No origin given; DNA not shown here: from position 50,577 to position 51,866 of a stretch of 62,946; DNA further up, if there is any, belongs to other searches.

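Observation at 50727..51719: ileS reads through, without a stop, into an HhH + triple zinc-ribbon + DUF835-like module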

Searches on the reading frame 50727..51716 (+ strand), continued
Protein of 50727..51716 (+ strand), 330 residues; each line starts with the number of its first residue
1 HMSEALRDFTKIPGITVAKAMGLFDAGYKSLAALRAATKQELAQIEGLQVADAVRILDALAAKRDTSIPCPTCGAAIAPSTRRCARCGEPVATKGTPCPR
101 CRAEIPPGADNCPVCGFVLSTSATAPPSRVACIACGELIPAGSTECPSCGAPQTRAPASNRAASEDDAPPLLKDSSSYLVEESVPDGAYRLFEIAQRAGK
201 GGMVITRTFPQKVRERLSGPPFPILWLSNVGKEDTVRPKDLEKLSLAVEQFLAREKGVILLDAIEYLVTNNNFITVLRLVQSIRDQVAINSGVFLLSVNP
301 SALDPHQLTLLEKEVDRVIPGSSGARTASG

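Call 27: fold_search(model_id=the predicted structure, library=pdb)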
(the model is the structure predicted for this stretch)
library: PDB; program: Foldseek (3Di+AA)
matches with E <= 10: 1639; with E <= 0.001: 177
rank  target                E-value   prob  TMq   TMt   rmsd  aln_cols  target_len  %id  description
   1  9q28_I                4.1e-07  1.00  0.33  0.37  22.3       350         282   12  DX2-CX3-RAD51 in the active state (released 2026-03-04)
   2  9q25_G                4.9e-07  1.00  0.35  0.38  16.4       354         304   12  DX2-CX3-RAD51 in the closed state (released 2026-03-04)
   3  9omz_B                5.9e-07  1.00  0.33  0.34  16.9       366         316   12  Cryo-EM structure of a pentameric RAD51-XRCC3-RAD51C-RAD51D-XRCC2 (51-X3CDX2) complex. (released 2026-04-01)
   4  5nwl_A                7.5e-07  1.00  0.32  0.35  22.3       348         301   12  Crystal structure of a human RAD51-ATP filament. (released 2018-03-07)
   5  9q23_G                1.0e-06  1.00  0.34  0.35  16.7       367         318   12  DX2-CX3-RAD51 structure in the intermediate state (released 2026-03-04)
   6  5nwl_B                1.2e-06  1.00  0.31  0.34  22.1       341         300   13  Crystal structure of a human RAD51-ATP filament. (released 2018-03-07)
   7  9q29_G                1.6e-06  1.00  0.35  0.37  16.3       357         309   12  DX2-CX3 structure capping RAD51 filament (released 2026-03-04)
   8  9svx_E                1.7e-06  1.00  0.33  0.35  16.6       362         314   12  XRCC3-RAD51C-RAD51D-XRCC2 (XRCC3 complex) capping a RAD51 filament on single stranded DNA (released 2025-11-26)
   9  9q29_L                2.1e-06  1.00  0.34  0.36  22.0       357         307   13  DX2-CX3 structure capping RAD51 filament (released 2026-03-04)
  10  5nwl_F                2.4e-06  1.00  0.31  0.34  22.3       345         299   13  Crystal structure of a human RAD51-ATP filament. (released 2018-03-07)
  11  4yds                  4.0e-06  1.00  0.34  0.48   4.3       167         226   16  FlaH from Sulfolobus acidocaldarius with ATP and Mg-Ion (released 2015-11-11)
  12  9q2a_G                4.5e-06  1.00  0.33  0.37  16.2       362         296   11  BCDX2-CX3-RAD51-RAD51-ssDNA supercomplex (released 2026-03-04)
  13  9njk_C                4.8e-06  1.00  0.30  0.32  22.1       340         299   11  The Cryo-EM structure of the yeast Rad51-ssDNA nucleoprotein filament ADP bound state (released 2025-03-19)
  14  3lda                  5.1e-06  1.00  0.29  0.32  22.3       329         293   13  Yeast Rad51 H352Y Filament Interface Mutant (released 2010-04-21)
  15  9zzr_F                5.8e-06  1.00  0.33  0.34  17.0       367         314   13  Cryo-EM Structure of a RAD51 filament bound by ssDNA and the XRCC3-RAD51C-RAD51D-XRCC2 paralog complex (released 2026-04-01)
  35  2dr3_A                2.2e-05  1.00  0.39  0.53   3.1       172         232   13  Crystal Structure of RecA superfamily ATPase PH0284 from Pyrococcus horikoshii OT3 (released 2006-12-06)
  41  2dr3_F                3.4e-05  1.00  0.38  0.52   3.3       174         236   13  Crystal Structure of RecA superfamily ATPase PH0284 from Pyrococcus horikoshii OT3 (released 2006-12-06)
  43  2dr3_B                3.9e-05  1.00  0.37  0.49   3.4       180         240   12  Crystal Structure of RecA superfamily ATPase PH0284 from Pyrococcus horikoshii OT3 (released 2006-12-06)
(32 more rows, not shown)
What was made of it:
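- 51252..51683 (+): DUF835 / 'iKaiC' domain, residues 1230-1373: a RecA/KaiC-like alpha/beta fold without a Walker A P-loop. It is the most conserved part of the protein. Foldseek matches PH0284 (2dr3, rmsd 3.1 A over 172 columns) and FlaH (4yds, rmsd 4.3 A) (call 27).
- On DUF835 (PF05763) / inactivated KaiC-like domain: Foldseek matches 2dr3 (rmsd 3.1 A over 172 columns) and 4yds (rmsd 4.3 A over 167 columns) (call 27).
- On RadA/Rad51 recombinase (TIGR02236): Full-length Foldseek matches to RAD51/RadA at E = 4e-7 to 1e-5, covering 330-367 columns (call 27).
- Closest known: RadA/Rad51 recombinases. Same: Foldseek's best full-length matches are these proteins (E = 4e-7, call 27).
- Closest known: KaiC-like archaeal ATPases PH0284. 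Same: These are the best structural matches for the DUF835 core alone: rmsd 3.1-4.3 A over 167-180 columns (call 27).
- Foldseek top hits are full-length RAD51/RadA (E = 4e-7), and PH0284/FlaH for the core alone (call 27). The fold is RecA/KaiC-like, and the overall layout matches filament-forming RAD51/RadA (call 27).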

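Call 28: search_solved_structures(query=A2, max_evalue=1, show_alignments=2)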
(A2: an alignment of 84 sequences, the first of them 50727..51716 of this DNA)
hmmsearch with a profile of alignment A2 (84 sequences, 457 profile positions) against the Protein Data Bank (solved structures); distinct sequences matched with E-value up to 1: 109 (the best 60 are shown).
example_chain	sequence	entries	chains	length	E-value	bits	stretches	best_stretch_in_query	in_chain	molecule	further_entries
9l94_Q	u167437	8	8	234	5.4e-08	35.9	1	101-224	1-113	Large ribosomal subunit protein eL32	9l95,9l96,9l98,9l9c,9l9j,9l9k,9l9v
5ms0_M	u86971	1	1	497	2.9e-07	33.5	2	98-164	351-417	Transcription termination/antitermination protein NusA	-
6gov_A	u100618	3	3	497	3e-07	33.5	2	98-163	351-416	Transcription termination/antitermination protein NusA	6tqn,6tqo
6z9p_A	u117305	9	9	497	3e-07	33.5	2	98-164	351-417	Transcription termination/antitermination protein NusA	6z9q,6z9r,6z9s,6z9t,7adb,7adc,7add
8pil_F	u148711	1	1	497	3.5e-07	33.2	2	98-164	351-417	Transcription termination/antitermination protein NusA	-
6flq_F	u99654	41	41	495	3.9e-07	33.1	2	98-164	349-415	Transcription termination/antitermination protein NusA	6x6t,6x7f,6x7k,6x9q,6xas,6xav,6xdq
7ubn_N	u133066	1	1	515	4.3e-07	32.9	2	98-163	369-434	Transcription termination/antitermination protein NusA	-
3cma_Y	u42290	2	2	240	1.4e-06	31.3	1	99-178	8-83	50S ribosomal protein L32e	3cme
1s72_Y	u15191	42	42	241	1.4e-06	31.3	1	99-178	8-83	50S ribosomal protein L32E | RPL32E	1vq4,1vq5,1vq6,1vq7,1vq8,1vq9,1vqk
1jj2_X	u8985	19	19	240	1.4e-06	31.2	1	99-178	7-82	RIBOSOMAL PROTEIN L32E | 50S ribosomal protein L32E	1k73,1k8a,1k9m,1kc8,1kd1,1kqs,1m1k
4mtn_A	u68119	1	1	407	2.2e-06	30.6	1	82-177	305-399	Transcription termination factor NusA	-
2bke_A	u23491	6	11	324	4.5e-06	29.6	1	99-164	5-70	DNA REPAIR AND RECOMBINATION PROTEIN RADA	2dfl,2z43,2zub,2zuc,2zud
1pzn_A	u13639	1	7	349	2.8e-05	26.9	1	100-164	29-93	DNA repair and recombination protein rad51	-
1wcl_A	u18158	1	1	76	3.9e-05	26.5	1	102-163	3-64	TRANSCRIPTION ELONGATION PROTEIN NUSA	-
1u9l_A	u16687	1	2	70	5.8e-05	25.9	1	103-161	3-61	Transcription elongation protein nusA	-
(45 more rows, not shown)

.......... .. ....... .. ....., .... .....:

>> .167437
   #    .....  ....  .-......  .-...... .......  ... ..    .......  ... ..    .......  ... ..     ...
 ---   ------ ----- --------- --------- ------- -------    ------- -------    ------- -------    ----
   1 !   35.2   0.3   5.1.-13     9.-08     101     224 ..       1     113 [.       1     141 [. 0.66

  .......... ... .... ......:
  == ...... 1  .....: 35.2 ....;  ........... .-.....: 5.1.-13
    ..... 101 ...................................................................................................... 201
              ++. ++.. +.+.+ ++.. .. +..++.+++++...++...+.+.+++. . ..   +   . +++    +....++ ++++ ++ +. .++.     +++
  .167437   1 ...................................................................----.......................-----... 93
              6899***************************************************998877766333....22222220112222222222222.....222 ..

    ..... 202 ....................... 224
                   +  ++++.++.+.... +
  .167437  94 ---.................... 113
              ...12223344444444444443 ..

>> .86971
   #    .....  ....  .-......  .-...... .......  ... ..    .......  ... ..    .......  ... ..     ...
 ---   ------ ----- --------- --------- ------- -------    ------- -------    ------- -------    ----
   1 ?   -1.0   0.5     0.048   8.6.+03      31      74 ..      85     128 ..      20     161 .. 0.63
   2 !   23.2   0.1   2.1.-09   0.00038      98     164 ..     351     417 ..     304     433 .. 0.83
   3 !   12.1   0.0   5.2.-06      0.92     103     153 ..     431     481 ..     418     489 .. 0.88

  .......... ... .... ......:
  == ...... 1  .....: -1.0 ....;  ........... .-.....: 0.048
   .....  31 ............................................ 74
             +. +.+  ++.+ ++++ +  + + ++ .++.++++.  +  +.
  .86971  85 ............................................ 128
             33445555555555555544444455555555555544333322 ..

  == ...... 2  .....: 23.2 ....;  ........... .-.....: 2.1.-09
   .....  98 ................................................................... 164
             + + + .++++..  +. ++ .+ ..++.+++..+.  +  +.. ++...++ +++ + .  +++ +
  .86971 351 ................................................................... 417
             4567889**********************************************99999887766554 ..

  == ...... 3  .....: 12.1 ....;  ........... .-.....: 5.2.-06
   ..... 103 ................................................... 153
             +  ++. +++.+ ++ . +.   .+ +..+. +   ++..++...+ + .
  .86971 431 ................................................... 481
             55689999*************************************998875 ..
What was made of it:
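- NusA-AR-like (HhH)2 repeats are protein-interaction modules (call 28).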

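Call 30: find_encoding_contigs(protein=P0120, flank=6000, max_places=2)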
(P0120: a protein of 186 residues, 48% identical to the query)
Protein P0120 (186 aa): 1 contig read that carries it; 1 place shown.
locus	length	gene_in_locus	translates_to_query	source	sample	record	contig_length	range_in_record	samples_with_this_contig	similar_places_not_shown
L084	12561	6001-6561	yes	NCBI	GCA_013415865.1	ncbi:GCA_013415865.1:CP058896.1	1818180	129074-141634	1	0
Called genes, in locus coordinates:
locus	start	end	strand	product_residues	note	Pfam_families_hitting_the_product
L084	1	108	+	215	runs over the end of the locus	PF00834:Ribul_P_3_epim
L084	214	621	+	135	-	-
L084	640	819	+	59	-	-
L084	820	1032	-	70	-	PF01938:TRAM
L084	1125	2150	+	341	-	PF00752:XPG_N, PF01367:5_3_exonuc (faint), PF00867:XPG_I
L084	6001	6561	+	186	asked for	PF05763:DUF835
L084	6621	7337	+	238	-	PF01844:HNH, PF14279:HNH_5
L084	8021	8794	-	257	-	PF01989:AcnX_swivel_put, PF00293:NUDIX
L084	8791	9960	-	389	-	PF04412:AcnX, PF28403:AcnX_2nd, PF28406:AcnX_3rd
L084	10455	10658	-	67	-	PF01599:Ribosomal_S27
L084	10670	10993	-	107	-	PF01282:Ribosomal_S24e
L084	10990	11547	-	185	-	PF04019:DUF359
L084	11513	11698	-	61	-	PF02132:RecR_ZnF (weak), PF06093:Spt4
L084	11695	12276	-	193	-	PF03876:SHS2_Rpb7-N, PF00575:S1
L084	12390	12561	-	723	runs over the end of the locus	PF03030:H_PPase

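Call 31: find_encoding_contigs(protein=P0079, flank=6000, max_places=2)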
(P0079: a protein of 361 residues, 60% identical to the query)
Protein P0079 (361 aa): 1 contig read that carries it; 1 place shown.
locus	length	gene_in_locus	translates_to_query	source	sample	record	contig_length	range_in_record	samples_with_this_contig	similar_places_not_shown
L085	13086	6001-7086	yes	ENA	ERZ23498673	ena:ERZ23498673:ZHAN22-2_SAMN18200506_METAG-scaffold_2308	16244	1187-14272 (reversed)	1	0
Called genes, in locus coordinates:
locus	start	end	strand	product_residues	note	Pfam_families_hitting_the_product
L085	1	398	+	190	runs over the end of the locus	PF03876:SHS2_Rpb7-N, PF00575:S1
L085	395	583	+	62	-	PF06093:Spt4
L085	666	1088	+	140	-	PF04019:DUF359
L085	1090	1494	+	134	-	PF01282:Ribosomal_S24e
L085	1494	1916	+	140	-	-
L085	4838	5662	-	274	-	-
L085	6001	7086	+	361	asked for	PF14520:HHH_5, PF14559:TPR_19 (faint), PF05763:DUF835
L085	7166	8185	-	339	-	PF01047:MarR (faint), PF13384:HTH_23 (faint), PF04218:CENP-B_N (faint)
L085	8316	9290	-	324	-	PF00814:TsaD, PF22521:HypF_C_2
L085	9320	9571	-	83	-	-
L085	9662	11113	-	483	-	PF13522:GATase_6, PF13537:GATase_7, PF00156:Pribosyltran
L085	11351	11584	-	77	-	PF01423:LSM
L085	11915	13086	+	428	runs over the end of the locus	PF01751:Toprim (weak), PF13662:Toprim_4, PF13155:Toprim_2 (weak)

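Call 35: search_protein_representatives(alignment_id=A2)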
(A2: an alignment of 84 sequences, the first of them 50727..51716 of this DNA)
Query: 84 sequences, 457 profile positions. Proteins with E-value up to 0.001 (for the whole library): 6065; up to 1e-10: 2377; up to 1e-30: 528. The best 150 are listed.
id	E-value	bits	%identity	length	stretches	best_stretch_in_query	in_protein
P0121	9.7e-179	612.0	-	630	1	6-453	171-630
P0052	4.8e-165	566.9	-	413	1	13-454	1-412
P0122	3.7e-164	563.9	-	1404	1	6-454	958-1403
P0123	2.7e-161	554.5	-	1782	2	61-453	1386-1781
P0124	1.8e-159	548.5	-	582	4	266-455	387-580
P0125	6.8e-158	543.3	-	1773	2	48-454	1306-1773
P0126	3.9e-155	534.2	-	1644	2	97-453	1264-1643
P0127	2.1e-151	521.9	-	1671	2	57-454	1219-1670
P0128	5.5e-149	513.9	-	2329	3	247-454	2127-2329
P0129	2.3e-144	498.7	-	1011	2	262-453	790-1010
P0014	9.7e-144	496.6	-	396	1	37-456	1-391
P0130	3.2e-132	458.6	-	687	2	255-454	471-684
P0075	3.7e-130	451.8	-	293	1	164-452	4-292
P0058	9.0e-130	450.6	-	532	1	5-454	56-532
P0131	3.8e-126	438.6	-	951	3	262-454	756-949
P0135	1.5e-112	393.8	-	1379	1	7-452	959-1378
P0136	4.3e-103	362.6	-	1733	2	160-454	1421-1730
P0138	3.4e-101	356.4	-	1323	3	246-452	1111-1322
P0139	6.6e-99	348.8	-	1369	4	303-453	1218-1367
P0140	1.8e-96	340.8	-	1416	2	79-454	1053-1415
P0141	2.3e-96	340.4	-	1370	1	6-454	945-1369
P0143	3.0e-95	336.8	-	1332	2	237-454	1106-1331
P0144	1.1e-92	328.4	-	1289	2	278-455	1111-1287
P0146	6.3e-91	322.5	-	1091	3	271-454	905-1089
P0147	9.3e-90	318.7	-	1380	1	6-453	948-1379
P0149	2.0e-83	297.8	-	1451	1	6-453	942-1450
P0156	3.6e-73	264.0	-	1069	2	262-449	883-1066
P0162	8.7e-66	239.7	-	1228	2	286-453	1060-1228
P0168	7.7e-63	229.9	-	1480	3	6-281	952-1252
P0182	2.1e-56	208.7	-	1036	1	296-453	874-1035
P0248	2.5e-42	162.3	-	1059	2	300-448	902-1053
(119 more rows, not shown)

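Call 36: search_protein_families(library=pfam, proteins=[P0123, P0125, P0128, P0126, P0136], max_evalue=0.0001)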
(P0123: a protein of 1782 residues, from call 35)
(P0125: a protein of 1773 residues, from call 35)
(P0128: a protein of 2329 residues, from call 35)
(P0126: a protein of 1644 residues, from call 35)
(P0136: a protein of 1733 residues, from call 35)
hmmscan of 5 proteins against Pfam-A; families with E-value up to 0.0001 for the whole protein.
P0123 (1782 aa): 8 families
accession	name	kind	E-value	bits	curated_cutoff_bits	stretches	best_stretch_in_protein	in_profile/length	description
PF00133.28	tRNA-synt_1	-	5.4e-84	282.8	22.7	1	5-579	2-367/414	tRNA synthetases class I (I, L, M and V)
PF05763.18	DUF835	-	9.7e-32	110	33.1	1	1649-1776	7-135/136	Protein of unknown function (DUF835)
PF08264.19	Anticodon_1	-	1.4e-29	103.3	25.1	1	667-812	1-146/148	Anticodon-binding domain of tRNA ligase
PF19302.4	DUF5915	-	7e-22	78.4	27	1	837-1026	8-192/195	Domain of unknown function (DUF5915)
PF14520.12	HHH_5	-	4.2e-14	53.2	27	2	1442-1486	11-55/57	Helix-hairpin-helix domain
PF09334.17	tRNA-synt_1g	-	9.7e-12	44.8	20.1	1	36-182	9-136/391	tRNA synthetases class I (M)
PF14559.12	TPR_19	-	8.4e-06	26.5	25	1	1540-1595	13-68/68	Tetratricopeptide repeat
PF12826.13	HHH_2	-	8.5e-06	26.3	27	0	1453-1488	22-57/64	Helix-hairpin-helix motif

P0125 (1773 aa): 9 families
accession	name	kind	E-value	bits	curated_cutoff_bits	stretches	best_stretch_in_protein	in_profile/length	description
PF00133.28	tRNA-synt_1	-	3.5e-95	319.6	22.7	1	19-632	2-403/414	tRNA synthetases class I (I, L, M and V)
PF05763.18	DUF835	-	2.6e-35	121.6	33.1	1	1637-1767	5-135/136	Protein of unknown function (DUF835)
PF08264.19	Anticodon_1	-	2.1e-28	99.5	25.1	1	691-838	1-146/148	Anticodon-binding domain of tRNA ligase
PF19302.4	DUF5915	-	1.1e-19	71.1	27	1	857-1053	2-192/195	Domain of unknown function (DUF5915)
PF14520.12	HHH_5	-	1.6e-17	64.1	27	2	1378-1416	14-52/57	Helix-hairpin-helix domain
PF09334.17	tRNA-synt_1g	-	3.5e-12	46.2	20.1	0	48-194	7-134/391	tRNA synthetases class I (M)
PF00633.29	HHH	-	3.5e-07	30.2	24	0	1391-1417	3-29/30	Helix-hairpin-helix motif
PF12826.13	HHH_2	-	4e-05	24.1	27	0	1387-1424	23-60/64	Helix-hairpin-helix motif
PF18912.6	DZR_2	-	8.8e-05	22.7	27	0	1126-1151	20-46/56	Double zinc ribbon domain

P0128 (2329 aa): 6 families
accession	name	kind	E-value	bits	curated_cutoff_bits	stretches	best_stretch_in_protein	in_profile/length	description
PF00133.28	tRNA-synt_1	-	1.2e-88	298.1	22.7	1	14-624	3-408/414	tRNA synthetases class I (I, L, M and V)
PF05763.18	DUF835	-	9e-35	119.9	33.1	1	2194-2323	5-135/136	Protein of unknown function (DUF835)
PF08264.19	Anticodon_1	-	1.4e-27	96.8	25.1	1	678-823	1-144/148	Anticodon-binding domain of tRNA ligase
PF19302.4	DUF5915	-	4.1e-26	92.2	27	1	844-1041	2-193/195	Domain of unknown function (DUF5915)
PF14520.12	HHH_5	-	1.9e-14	54.3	27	1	1424-1465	14-55/57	Helix-hairpin-helix domain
PF09334.17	tRNA-synt_1g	-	2e-10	40.4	20.1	1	43-187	8-149/391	tRNA synthetases class I (M)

P0126 (1644 aa): 11 families
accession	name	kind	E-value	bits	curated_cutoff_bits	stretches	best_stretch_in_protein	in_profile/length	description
PF00133.28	tRNA-synt_1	-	3.6e-107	359.1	22.7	1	18-639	3-411/414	tRNA synthetases class I (I, L, M and V)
PF05763.18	DUF835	-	3.5e-31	108.2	33.1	1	1512-1638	8-135/136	Protein of unknown function (DUF835)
PF08264.19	Anticodon_1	-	7.4e-29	101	25.1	1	689-835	1-145/148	Anticodon-binding domain of tRNA ligase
PF19302.4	DUF5915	-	9.5e-22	77.9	27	1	854-1050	1-192/195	Domain of unknown function (DUF5915)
PF09334.17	tRNA-synt_1g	-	2.2e-20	73.2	20.1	2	47-194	8-136/391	tRNA synthetases class I (M)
PF14520.12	HHH_5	-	1.4e-12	48.3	27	0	1282-1326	11-55/57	Helix-hairpin-helix domain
PF12826.13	HHH_2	-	3.3e-07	30.8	27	0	1282-1330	12-59/64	Helix-hairpin-helix motif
PF14559.12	TPR_19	-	1.4e-06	29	25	1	1377-1431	11-65/68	Tetratricopeptide repeat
PF13428.12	TPR_14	-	2.9e-05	24.8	23.5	0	1391-1431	1-41/44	Tetratricopeptide repeat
PF13432.12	TPR_16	-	5.1e-05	24.1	32.7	0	1397-1428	3-34/65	Tetratricopeptide repeat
PF00633.29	HHH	-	7e-05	22.9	24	0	1302-1324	7-29/30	Helix-hairpin-helix motif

P0136 (1733 aa): 6 families
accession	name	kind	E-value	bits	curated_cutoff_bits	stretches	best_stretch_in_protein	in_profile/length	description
PF00133.28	tRNA-synt_1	-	2.2e-122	409.3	22.7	1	151-792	2-412/414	tRNA synthetases class I (I, L, M and V)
PF05763.18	DUF835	-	3.7e-36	124.3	33.1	1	1592-1724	3-135/136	Protein of unknown function (DUF835)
PF08264.19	Anticodon_1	-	1.4e-31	109.8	25.1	1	842-989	1-146/148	Anticodon-binding domain of tRNA ligase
PF09334.17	tRNA-synt_1g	-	9.5e-22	77.7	20.1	2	678-800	244-373/391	tRNA synthetases class I (M)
PF19302.4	DUF5915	-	5.3e-15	55.9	27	1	1010-1206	4-194/195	Domain of unknown function (DUF5915)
PF01921.24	tRNA-synt_1f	-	9e-05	22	27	0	743-804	271-331/360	tRNA synthetases class I (K)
